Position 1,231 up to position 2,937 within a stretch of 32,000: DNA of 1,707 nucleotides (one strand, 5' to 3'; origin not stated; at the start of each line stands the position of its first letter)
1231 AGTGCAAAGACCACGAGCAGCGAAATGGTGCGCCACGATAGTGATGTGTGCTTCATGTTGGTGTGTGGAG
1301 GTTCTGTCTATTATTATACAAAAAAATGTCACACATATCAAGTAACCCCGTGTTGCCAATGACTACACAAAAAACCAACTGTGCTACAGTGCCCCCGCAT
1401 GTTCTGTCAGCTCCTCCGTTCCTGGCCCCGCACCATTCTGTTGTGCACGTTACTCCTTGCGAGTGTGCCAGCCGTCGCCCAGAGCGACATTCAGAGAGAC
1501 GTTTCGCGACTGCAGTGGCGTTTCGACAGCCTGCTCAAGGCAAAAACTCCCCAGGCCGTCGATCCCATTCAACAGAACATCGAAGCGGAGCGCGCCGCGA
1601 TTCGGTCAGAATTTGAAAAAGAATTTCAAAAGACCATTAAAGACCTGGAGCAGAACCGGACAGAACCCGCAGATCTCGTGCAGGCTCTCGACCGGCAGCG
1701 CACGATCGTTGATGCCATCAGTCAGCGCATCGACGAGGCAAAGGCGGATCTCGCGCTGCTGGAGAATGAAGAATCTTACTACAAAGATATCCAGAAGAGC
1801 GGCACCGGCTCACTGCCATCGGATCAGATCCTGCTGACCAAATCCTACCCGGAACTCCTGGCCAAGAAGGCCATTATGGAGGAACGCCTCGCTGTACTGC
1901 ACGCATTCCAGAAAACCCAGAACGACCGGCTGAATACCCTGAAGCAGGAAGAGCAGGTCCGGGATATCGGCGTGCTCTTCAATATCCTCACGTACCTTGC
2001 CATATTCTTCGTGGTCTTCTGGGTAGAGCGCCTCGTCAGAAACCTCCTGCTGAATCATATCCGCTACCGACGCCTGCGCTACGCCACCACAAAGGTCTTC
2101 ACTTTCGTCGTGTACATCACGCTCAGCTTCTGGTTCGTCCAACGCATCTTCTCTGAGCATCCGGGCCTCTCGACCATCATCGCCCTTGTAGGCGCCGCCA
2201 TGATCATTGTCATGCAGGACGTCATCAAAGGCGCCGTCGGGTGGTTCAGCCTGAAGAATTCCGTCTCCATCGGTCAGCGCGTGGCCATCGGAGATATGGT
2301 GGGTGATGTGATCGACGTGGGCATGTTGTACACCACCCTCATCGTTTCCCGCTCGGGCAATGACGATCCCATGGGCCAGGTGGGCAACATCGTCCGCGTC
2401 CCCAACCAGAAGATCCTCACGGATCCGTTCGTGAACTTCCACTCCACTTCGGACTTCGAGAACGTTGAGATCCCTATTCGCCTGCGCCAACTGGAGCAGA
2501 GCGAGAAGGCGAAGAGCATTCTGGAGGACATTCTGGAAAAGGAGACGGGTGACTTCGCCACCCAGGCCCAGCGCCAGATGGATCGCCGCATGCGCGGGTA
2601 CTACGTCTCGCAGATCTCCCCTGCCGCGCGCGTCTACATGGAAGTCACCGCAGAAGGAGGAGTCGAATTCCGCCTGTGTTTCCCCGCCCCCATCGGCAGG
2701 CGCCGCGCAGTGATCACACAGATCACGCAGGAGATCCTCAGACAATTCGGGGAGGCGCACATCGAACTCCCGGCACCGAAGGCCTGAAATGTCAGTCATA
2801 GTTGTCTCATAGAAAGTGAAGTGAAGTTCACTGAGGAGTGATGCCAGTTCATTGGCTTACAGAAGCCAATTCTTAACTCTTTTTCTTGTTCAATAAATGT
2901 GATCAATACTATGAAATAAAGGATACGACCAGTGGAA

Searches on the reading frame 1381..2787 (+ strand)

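Call 9: search_protein_families(library=pfam, proteins=[window:1381-2787:+], max_evalue=0.001)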
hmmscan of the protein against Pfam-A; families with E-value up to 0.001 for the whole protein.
window:1381-2787:+ (468 aa): 1 family
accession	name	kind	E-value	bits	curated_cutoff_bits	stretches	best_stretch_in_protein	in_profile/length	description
PF00924.24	MS_channel_2nd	-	2.8e-05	24.6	20.2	1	288-354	9-67/68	Mechanosensitive ion channel, beta-domain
